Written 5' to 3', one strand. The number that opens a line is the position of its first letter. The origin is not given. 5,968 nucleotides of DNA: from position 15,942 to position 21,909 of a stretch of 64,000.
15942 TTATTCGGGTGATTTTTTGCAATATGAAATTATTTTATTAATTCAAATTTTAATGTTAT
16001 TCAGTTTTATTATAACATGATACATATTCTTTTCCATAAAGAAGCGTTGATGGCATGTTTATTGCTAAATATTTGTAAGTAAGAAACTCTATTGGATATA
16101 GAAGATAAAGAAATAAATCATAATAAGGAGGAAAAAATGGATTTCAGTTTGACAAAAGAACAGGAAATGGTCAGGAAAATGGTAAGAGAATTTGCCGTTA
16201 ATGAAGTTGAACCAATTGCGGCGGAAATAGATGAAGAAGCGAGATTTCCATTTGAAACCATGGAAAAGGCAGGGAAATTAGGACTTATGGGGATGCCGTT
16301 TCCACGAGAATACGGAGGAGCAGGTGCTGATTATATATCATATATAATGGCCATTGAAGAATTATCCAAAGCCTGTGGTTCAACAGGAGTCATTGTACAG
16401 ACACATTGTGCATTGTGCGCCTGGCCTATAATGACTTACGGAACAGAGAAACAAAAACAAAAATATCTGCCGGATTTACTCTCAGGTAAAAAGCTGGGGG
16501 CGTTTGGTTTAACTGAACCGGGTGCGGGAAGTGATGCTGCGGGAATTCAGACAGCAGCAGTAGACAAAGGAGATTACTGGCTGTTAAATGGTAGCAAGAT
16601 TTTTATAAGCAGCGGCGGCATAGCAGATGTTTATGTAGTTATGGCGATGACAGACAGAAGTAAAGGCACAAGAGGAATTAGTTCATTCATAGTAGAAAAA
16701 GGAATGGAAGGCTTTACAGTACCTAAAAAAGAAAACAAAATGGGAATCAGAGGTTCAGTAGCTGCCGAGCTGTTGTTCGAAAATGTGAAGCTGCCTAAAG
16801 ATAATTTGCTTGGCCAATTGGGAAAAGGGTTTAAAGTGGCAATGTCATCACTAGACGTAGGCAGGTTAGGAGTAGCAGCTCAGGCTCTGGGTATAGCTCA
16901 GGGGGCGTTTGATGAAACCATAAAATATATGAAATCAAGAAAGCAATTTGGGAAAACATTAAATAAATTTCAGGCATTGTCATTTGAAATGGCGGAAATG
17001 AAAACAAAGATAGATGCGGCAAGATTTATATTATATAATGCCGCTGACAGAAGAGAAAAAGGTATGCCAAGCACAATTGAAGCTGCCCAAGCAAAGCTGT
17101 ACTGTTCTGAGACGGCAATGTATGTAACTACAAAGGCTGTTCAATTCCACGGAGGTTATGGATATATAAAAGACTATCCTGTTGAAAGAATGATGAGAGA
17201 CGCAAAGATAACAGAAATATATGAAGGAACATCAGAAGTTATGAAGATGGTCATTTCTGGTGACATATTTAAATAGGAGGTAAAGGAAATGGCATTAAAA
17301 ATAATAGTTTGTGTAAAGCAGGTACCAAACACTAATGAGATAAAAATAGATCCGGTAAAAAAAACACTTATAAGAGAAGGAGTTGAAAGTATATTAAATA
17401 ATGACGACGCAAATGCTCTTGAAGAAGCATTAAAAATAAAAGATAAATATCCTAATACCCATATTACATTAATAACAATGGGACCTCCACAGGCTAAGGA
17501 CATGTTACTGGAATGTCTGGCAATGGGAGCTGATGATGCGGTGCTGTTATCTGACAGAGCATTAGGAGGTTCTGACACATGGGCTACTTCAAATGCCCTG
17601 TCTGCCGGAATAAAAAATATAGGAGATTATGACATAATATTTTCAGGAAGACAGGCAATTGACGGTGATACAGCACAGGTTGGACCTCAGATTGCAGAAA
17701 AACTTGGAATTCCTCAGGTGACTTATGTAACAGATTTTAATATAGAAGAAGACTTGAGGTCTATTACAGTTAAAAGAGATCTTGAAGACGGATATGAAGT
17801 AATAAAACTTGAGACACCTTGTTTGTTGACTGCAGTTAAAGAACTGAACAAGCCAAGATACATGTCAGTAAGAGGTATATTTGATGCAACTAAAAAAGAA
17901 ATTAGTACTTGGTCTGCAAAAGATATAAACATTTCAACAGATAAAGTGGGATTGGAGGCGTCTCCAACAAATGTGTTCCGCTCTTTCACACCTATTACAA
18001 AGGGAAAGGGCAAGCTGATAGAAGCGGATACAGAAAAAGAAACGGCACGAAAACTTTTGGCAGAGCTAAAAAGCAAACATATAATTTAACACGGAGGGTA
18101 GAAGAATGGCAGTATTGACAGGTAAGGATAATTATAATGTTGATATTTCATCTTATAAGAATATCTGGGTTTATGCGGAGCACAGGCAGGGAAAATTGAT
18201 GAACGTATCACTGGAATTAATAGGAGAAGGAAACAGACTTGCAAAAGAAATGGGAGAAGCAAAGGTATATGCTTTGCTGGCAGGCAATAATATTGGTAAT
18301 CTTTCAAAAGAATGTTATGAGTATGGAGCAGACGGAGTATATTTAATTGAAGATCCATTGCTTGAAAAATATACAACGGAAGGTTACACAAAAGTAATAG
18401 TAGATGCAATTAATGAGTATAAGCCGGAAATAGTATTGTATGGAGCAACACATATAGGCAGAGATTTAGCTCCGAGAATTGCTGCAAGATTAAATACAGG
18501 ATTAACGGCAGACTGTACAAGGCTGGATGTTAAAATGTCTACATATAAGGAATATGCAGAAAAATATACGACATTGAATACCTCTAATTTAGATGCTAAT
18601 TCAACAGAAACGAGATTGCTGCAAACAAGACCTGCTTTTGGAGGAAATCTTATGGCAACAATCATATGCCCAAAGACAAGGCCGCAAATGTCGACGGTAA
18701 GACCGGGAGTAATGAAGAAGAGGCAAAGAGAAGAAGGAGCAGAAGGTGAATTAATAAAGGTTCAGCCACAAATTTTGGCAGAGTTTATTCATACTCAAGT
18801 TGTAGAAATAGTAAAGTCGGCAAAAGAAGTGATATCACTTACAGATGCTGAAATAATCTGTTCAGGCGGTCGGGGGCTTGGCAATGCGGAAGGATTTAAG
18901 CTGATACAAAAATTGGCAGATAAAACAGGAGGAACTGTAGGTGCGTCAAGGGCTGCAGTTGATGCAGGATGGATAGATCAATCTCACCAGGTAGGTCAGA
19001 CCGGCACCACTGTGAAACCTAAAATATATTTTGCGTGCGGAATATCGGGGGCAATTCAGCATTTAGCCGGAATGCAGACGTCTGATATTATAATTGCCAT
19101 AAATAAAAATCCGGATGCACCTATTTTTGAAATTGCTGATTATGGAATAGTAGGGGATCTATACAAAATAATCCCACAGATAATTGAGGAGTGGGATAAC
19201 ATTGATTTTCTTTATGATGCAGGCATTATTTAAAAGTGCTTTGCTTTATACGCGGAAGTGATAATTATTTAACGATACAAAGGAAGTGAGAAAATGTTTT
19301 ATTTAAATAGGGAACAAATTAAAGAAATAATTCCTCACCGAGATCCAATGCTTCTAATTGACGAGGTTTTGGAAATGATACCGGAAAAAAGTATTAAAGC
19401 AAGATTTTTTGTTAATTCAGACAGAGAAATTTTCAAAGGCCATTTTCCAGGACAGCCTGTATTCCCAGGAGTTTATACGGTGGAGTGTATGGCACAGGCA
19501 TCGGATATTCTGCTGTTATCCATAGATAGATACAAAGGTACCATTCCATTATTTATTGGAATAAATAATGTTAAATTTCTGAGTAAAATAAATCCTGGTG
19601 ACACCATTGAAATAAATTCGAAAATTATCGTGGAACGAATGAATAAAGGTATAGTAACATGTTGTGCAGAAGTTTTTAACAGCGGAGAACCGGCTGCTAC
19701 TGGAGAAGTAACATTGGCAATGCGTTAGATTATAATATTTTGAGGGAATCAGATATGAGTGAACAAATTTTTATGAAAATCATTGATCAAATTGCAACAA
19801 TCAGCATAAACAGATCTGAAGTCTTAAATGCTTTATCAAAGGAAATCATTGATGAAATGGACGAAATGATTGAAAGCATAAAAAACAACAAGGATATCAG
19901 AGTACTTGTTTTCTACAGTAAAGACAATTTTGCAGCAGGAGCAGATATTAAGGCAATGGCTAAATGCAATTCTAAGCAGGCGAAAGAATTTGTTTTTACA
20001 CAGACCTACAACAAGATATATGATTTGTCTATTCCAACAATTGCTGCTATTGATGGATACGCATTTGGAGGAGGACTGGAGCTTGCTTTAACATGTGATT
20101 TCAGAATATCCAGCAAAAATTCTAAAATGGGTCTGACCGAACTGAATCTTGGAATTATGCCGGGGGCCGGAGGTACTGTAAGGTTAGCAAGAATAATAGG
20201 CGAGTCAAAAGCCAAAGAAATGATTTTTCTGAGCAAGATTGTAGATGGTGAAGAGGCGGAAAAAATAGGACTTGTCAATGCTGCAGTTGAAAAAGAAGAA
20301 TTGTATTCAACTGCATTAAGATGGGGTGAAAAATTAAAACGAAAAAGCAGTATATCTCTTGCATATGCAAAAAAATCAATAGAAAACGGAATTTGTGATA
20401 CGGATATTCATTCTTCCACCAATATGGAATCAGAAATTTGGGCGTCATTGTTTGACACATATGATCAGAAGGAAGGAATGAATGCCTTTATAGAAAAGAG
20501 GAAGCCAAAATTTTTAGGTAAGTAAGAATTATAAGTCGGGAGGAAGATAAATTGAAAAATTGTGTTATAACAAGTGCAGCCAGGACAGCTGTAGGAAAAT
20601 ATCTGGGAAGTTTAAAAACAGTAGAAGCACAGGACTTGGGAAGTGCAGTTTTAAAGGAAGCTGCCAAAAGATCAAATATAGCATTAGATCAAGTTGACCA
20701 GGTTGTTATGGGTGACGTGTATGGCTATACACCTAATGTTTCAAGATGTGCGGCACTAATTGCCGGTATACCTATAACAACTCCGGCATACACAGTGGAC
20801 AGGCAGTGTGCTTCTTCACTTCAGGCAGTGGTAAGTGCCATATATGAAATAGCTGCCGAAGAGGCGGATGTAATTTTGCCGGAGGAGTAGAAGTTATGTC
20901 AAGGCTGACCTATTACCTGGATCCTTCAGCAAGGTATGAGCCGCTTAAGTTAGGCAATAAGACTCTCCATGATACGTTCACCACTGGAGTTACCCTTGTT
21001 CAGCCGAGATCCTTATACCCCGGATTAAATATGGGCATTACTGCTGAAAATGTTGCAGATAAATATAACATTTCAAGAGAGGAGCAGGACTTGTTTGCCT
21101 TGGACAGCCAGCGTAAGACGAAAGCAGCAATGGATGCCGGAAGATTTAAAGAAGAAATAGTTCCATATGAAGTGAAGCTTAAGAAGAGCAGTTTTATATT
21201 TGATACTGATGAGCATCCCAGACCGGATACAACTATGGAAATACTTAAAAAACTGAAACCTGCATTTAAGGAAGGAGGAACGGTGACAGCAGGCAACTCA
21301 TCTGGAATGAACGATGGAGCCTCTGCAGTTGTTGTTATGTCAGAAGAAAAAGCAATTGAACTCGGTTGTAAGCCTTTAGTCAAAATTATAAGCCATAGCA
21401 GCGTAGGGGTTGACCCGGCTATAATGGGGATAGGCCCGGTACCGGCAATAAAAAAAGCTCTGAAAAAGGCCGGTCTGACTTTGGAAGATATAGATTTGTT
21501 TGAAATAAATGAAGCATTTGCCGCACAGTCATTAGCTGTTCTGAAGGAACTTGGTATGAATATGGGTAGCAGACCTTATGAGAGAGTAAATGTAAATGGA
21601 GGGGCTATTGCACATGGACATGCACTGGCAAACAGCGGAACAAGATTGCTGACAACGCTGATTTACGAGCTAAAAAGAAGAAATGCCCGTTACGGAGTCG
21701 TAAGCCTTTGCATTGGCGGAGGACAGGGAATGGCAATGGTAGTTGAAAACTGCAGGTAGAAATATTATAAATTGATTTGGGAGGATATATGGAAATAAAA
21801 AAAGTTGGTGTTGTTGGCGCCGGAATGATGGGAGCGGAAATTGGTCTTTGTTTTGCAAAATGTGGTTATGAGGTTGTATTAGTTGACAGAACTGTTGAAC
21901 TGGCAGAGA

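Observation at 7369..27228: Candidate undescribed pathway: sigma54-controlled CoA-dependent radical deoxygenation of a polyhydroxy acid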

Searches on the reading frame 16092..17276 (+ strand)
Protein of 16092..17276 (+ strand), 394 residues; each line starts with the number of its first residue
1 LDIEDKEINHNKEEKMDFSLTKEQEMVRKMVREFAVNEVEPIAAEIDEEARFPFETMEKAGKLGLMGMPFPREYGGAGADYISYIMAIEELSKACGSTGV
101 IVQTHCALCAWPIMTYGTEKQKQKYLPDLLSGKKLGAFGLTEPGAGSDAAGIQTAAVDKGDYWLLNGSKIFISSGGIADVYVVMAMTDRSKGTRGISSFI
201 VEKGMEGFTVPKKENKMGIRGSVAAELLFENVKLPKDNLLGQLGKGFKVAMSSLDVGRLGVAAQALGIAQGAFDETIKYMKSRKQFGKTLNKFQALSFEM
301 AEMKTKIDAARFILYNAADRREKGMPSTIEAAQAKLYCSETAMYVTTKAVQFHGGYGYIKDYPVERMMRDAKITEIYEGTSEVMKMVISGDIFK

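Call 3: search_protein_families(library=ncbifam, proteins=[window:16092-17276:+], max_evalue=0.00001)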
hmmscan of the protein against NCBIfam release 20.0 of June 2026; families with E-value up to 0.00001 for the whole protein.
window:16092-17276:+ (394 aa): 23 families
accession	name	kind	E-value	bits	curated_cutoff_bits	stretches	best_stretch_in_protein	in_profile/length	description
NF042972.1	AcrlCoAredClosAcrC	equivalog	1.6e-159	530.6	640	1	16-393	1-377/378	acryloyl-CoA reductase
NF043006.1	CyhCrbnylCoADH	equivalog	1.1e-103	347.2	650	1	21-393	5-376/380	cyclohexane-1-carbonyl-CoA dehydrogenase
NF058590.1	AcCoDHFadEBacil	equivalog_domain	3.2e-103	346.3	600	1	19-394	20-412/586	acyl-CoA dehydrogenase FadE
NF045552.1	GlutCoADH_Des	equivalog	5.1e-103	345.2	470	1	16-391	1-378/387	glutaryl-CoA dehydrogenase Acd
NF042439.1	SulpropCoADesulf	equivalog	2.3e-99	332.7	600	1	29-393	2-371/379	3-sulfinopropanoyl-CoA desulfinase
NF045652.1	ProlPCPDhRedW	equivalog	3e-84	283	650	1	23-388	3-369/376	L-prolyl-[peptidyl-carrier protein] dehydrogenase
NF053553.1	prodigi_MBC_PigA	equivalog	5.3e-80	269.4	500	1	16-389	1-376/381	prodigiosin MBC biosynthesis dehydrogenase PigA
NF008997.0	PRK12341.1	equivalog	3.2e-73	247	537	1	16-394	1-378/382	acyl-CoA dehydrogenase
NF002885.1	PRK03354.1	equivalog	2.1e-61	208.1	540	1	16-389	1-370/378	crotonobetainyl-CoA dehydrogenase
TIGR03207.1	cyc_hxne_CoA_dh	equivalog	1.4e-60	205.1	575.35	1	21-389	2-368/372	cyclohexanecarboxyl-CoA dehydrogenase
NF052270.1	Staph_DH_FadE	equivalog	7.7e-55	186.2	600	1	19-389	20-390/400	acyl-CoA dehydrogenase FadE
NF049984.1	Rv1679_FadE16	equivalog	8.5e-46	156.9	600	1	42-384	15-357/371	Rv1679 family acyl-CoA dehydrogenase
TIGR03203.1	pimD_small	equivalog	3.6e-34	118.5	652.7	1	46-373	32-357/378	pimeloyl-CoA dehydrogenase small subunit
TIGR04022.1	sulfur_SfnB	equivalog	7.5e-34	117.2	430.9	1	29-374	12-362/391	SfnB family sulfur acquisition oxidoreductase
NF007000.1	PRK09463.1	subfamily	2.3e-31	108.9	600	1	48-359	70-399/726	acyl-CoA dehydrogenase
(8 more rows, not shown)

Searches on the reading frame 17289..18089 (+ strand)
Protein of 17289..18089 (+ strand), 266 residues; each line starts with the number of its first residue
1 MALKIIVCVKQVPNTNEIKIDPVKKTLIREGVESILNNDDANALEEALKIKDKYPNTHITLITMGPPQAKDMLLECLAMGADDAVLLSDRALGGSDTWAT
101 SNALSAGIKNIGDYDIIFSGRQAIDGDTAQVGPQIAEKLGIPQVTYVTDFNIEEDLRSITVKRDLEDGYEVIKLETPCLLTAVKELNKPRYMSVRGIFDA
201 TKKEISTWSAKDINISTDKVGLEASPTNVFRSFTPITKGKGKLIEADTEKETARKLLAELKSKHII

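Call 3: search_protein_families(library=ncbifam, proteins=[window:17289-18089:+], max_evalue=0.00001)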
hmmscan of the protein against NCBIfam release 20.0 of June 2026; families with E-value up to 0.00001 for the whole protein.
window:17289-18089:+ (266 aa): 5 families
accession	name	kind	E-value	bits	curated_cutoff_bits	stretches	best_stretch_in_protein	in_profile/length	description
NF040731.1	flavo_sub_EftB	exception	7.4e-138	458.2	445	1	4-266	1-260/260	electron transfer flavoprotein subunit beta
NF042971.1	AcrlCoAredClosAcrB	equivalog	7e-94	313.8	475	1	3-266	1-266/266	acryloyl-CoA reductase electron transfer subunit gamma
NF008998.0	PRK12342.1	equivalog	6.5e-30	104.3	338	1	3-261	1-250/254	electron transfer flavoprotein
NF002888.0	PRK03359.1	subfamily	4.4e-27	95.1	219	1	3-219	1-217/256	putative electron transfer flavoprotein FixA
TIGR04503.1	mft_etfB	hypoth_equivalog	1.1e-17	64.4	200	1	7-218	3-223/290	mycofactocin-associated electron transfer flavoprotein beta subunit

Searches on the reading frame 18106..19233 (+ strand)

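Call 3: search_protein_families(library=ncbifam, proteins=[window:18106-19233:+], max_evalue=0.00001)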
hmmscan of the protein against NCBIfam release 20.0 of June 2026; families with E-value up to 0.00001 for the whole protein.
window:18106-19233:+ (375 aa): 5 families
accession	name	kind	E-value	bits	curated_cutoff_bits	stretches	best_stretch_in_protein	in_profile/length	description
NF042970.1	AcrlCoAredClosAcrA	equivalog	3.8e-143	477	600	1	12-363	2-357/360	acryloyl-CoA reductase electron transfer subunit beta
NF038209.1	mft_etfA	equivalog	4.3e-42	144.5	240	1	50-357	21-296/303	mycofactocin-associated electron transfer flavoprotein alpha subunit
NF008884.0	PRK11916.1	equivalog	4.4e-38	131.4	528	2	240-362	186-309/312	electron transfer flavoprotein subunit alpha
NF051845.1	EtFlavAlphaProt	equivalog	3.6e-35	121.7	600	1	222-363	261-399/406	electron transfer flavoprotein subunit alpha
NF002889.0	PRK03363.1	equivalog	8.2e-33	114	549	1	196-359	145-307/313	electron transfer flavoprotein subunit alpha/FixB family protein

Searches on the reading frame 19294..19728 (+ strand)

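Call 3: search_protein_families(library=ncbifam, proteins=[window:19294-19728:+], max_evalue=0.00001)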
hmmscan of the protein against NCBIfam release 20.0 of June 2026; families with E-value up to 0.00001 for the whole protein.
window:19294-19728:+ (144 aa): 6 families
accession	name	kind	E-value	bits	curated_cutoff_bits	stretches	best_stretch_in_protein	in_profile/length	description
NF000582.1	PRK00006.1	equivalog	4e-36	124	113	1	7-142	3-136/137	3-hydroxyacyl-ACP dehydratase FabZ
TIGR01750.1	fabZ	equivalog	6e-34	116.9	155.15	1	7-142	4-140/141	3-hydroxyacyl-ACP dehydratase FabZ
NF009667.0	PRK13188.1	equivalog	6.4e-33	114.1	465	1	4-140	321-456/464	bifunctional UDP-3-O-[3-hydroxymyristoyl] N-acetylglucosamine deacetylase/3-hydroxyacyl-ACP dehydratase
NF058663.1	cispen_cyc_AmcE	equivalog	1.2e-17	64.4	140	1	8-138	8-137/153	cispentacin biosynthesis cyclizing decarboxylase AmcE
NF003509.0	PRK05174.1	equivalog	4.6e-08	33.1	124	1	16-117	31-135/172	bifunctional 3-hydroxydecanoyl-ACP dehydratase/trans-2-decenoyl-ACP isomerase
TIGR01749.1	fabA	equivalog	2.1e-07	31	238.15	1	17-121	29-137/169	3-hydroxyacyl-[acyl-carrier-protein] dehydratase FabA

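Call 13: search_protein_families(library=pfam, proteins=[window:19294-19728:+], max_evalue=0.001)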
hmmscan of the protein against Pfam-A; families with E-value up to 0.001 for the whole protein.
window:19294-19728:+ (144 aa): 2 families
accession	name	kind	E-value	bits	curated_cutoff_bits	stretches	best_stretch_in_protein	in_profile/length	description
PF07977.19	FabA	-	1.1e-19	70.9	23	1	13-132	1-132/138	FabA-like domain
PF22818.2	ApeI-like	-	0.00018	22.2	28.5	1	35-111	17-86/119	ApeI dehydratase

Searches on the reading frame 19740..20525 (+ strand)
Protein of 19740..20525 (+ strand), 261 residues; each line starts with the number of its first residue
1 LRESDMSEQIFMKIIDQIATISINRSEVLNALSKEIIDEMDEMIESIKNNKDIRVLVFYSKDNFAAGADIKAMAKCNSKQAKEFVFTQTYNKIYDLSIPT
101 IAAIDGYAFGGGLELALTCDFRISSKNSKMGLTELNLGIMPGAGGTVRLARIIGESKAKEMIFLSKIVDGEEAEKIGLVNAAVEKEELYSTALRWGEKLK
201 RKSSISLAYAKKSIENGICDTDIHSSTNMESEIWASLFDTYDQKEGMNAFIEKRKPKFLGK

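Call 4: search_protein_families(library=ncbifam, proteins=[window:19740-20525:+], max_evalue=0.00001)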
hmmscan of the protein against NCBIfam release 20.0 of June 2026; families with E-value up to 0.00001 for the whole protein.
window:19740-20525:+ (261 aa): 73 families (the best 25 are shown)
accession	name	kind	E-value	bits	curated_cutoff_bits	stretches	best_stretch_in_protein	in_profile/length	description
NF004475.0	PRK05809.1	subfamily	6.2e-72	242.2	394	1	9-259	5-258/260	short-chain-enoyl-CoA hydratase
NF005802.0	PRK07657.1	equivalog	1.5e-69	234.5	363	1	9-260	4-259/260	enoyl-CoA hydratase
NF005803.0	PRK07658.1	equivalog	1.1e-65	221.5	313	1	10-261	4-257/257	enoyl-CoA hydratase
NF006007.0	PRK08138.1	subfamily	1.3e-62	211.6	355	1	11-261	11-261/261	enoyl-CoA hydratase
NF004517.0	PRK05862.1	equivalog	2.7e-62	210.6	396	1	8-258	4-254/257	enoyl-CoA hydratase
NF006566.0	PRK09076.1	subfamily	2.4e-58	197.8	286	1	6-258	3-257/260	enoyl-CoA hydratase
NF007239.0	PRK09674.1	equivalog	5.6e-58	196.4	371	1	9-261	5-257/257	2,3-dehydroadipyl-CoA hydratase PaaF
NF051848.1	EnCoAHydtEchA19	equivalog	6.8e-54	183.1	400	1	16-260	8-257/258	enoyl-CoA hydratase EchA19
NF004796.0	PRK06144.1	subfamily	6.6e-48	163.5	272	1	4-261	4-262/262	enoyl-CoA hydratase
NF006699.0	PRK09245.1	subfamily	7.4e-47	159.8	354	1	6-260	1-265/266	crotonase/enoyl-CoA hydratase family protein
NF004781.0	PRK06127.1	subfamily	1.1e-46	159.7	291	1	3-261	6-269/269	enoyl-CoA hydratase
NF008727.0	PRK11730.1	equivalog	9.3e-46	156.5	870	1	13-195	11-200/717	fatty acid oxidation complex subunit alpha FadB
NF006100.0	PRK08252.1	subfamily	5.2e-45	154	282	1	6-261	1-254/254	crotonase/enoyl-CoA hydratase family protein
NF008363.0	PRK11154.1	equivalog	5.7e-45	153.6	869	1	15-214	13-219/708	fatty acid oxidation complex subunit alpha FadJ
NF004840.0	PRK06190.1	equivalog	1.8e-44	152.3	253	1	9-236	5-234/260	enoyl-CoA hydratase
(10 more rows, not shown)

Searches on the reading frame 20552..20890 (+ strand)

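Call 4: search_protein_families(library=ncbifam, proteins=[window:20552-20890:+], max_evalue=0.00001)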
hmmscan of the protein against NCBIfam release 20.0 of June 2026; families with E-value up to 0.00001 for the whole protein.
window:20552-20890:+ (112 aa): 32 families (the best 25 are shown)
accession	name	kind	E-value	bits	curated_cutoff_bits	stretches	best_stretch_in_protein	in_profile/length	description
TIGR01930.1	AcCoA-C-Actrans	subfamily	9.1e-27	94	240.55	1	6-109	1-106/385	acetyl-CoA C-acyltransferase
NF006552.0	PRK09051.1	subfamily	1.2e-26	94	565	1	2-108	4-113/395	beta-ketothiolase BktB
NF004853.0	PRK06205.1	subfamily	2.4e-26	92.7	551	1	1-109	1-111/404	acetyl-CoA C-acetyltransferase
NF042999.1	bketothiol_BktB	equivalog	2.7e-24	86.2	725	1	2-108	3-112/394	beta-ketothiolase BktB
NF006086.0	PRK08235.1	equivalog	3.2e-24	85.8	526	1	1-109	1-111/393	acetyl-CoA C-acetyltransferase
NF004206.0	PRK05656.1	subfamily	6.9e-22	78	688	1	1-109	1-111/392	acetyl-CoA C-acetyltransferase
NF005865.0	PRK07801.1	equivalog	2.1e-21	76.6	591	1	1-109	1-112/382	acetyl-CoA C-acetyltransferase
NF042967.1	AcCoAtase_PhaA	equivalog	2.3e-21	76.4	740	1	1-109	1-111/396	acetyl-CoA acetyltransferase PhaA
NF006551.0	PRK09050.1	subfamily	1.3e-19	70.6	605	1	1-109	1-113/401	3-oxoadipyl-CoA thiolase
NF005212.0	PRK06690.1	equivalog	5.9e-19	68.5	498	1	1-104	1-101/363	acetyl-CoA C-acyltransferase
NF006001.0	PRK08131.1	equivalog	1.6e-18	66.8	622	1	1-109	1-112/401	3-oxoadipyl-CoA thiolase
TIGR02430.1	pcaF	equivalog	1.7e-18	66.9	597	1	3-109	2-112/400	3-oxoadipyl-CoA thiolase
NF005494.0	PRK07108.1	equivalog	2.7e-18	66.1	615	1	1-108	1-112/392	acetyl-CoA C-acyltransferase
NF005077.0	PRK06504.1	subfamily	3.5e-18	65.9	590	1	1-109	1-112/390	acetyl-CoA C-acetyltransferase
NF005805.0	PRK07661.1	equivalog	1.8e-17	63.4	633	1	1-109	1-113/391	acetyl-CoA C-acetyltransferase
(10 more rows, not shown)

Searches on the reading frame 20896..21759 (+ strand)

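Call 4: search_protein_families(library=ncbifam, proteins=[window:20896-21759:+], max_evalue=0.00001)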
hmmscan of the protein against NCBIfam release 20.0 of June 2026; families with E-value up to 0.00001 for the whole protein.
window:20896-21759:+ (287 aa): 34 families (the best 25 are shown)
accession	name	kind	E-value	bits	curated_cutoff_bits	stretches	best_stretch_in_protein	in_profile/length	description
TIGR01930.1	AcCoA-C-Actrans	subfamily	1.3e-106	356.8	240.55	1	1-284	113-385/385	acetyl-CoA C-acyltransferase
NF006552.0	PRK09051.1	subfamily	1.2e-96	324.4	565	1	1-285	121-394/395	beta-ketothiolase BktB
NF004206.0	PRK05656.1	subfamily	7e-94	315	688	1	4-284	120-391/392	acetyl-CoA C-acetyltransferase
NF004853.0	PRK06205.1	subfamily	1.1e-93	314.4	551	1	1-286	118-403/404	acetyl-CoA C-acetyltransferase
TIGR02430.1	pcaF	equivalog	8.7e-92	308.2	597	1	22-285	137-399/400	3-oxoadipyl-CoA thiolase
NF006551.0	PRK09050.1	subfamily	4.8e-90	302.5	605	1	23-285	139-400/401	3-oxoadipyl-CoA thiolase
NF005805.0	PRK07661.1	equivalog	1.4e-89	300.7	633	1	44-284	145-389/391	acetyl-CoA C-acetyltransferase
NF042999.1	bketothiol_BktB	equivalog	3.3e-88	296.6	725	1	1-285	120-393/394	beta-ketothiolase BktB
NF005152.0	PRK06633.1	equivalog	2.2e-86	289.9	675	1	40-285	151-391/392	acetyl-CoA C-acetyltransferase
NF005890.0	PRK07851.1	equivalog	1.1e-84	284.8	580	1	44-285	171-404/406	acetyl-CoA C-acetyltransferase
NF006001.0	PRK08131.1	equivalog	1.2e-84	284.5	622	1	41-286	157-400/401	3-oxoadipyl-CoA thiolase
NF006510.0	PRK08947.1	equivalog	3.7e-84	282.9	519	1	45-284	146-385/387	acetyl-CoA C-acyltransferase FadA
NF005033.0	PRK06445.1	equivalog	8.6e-83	278.7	511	1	39-285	153-394/395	acetyl-CoA C-acetyltransferase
NF006553.0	PRK09052.1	equivalog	1e-81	275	567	1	45-285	153-398/399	acetyl-CoA C-acyltransferase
TIGR02445.1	fadA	equivalog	4.6e-80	269.5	591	1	46-285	145-384/385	acetyl-CoA C-acyltransferase FadA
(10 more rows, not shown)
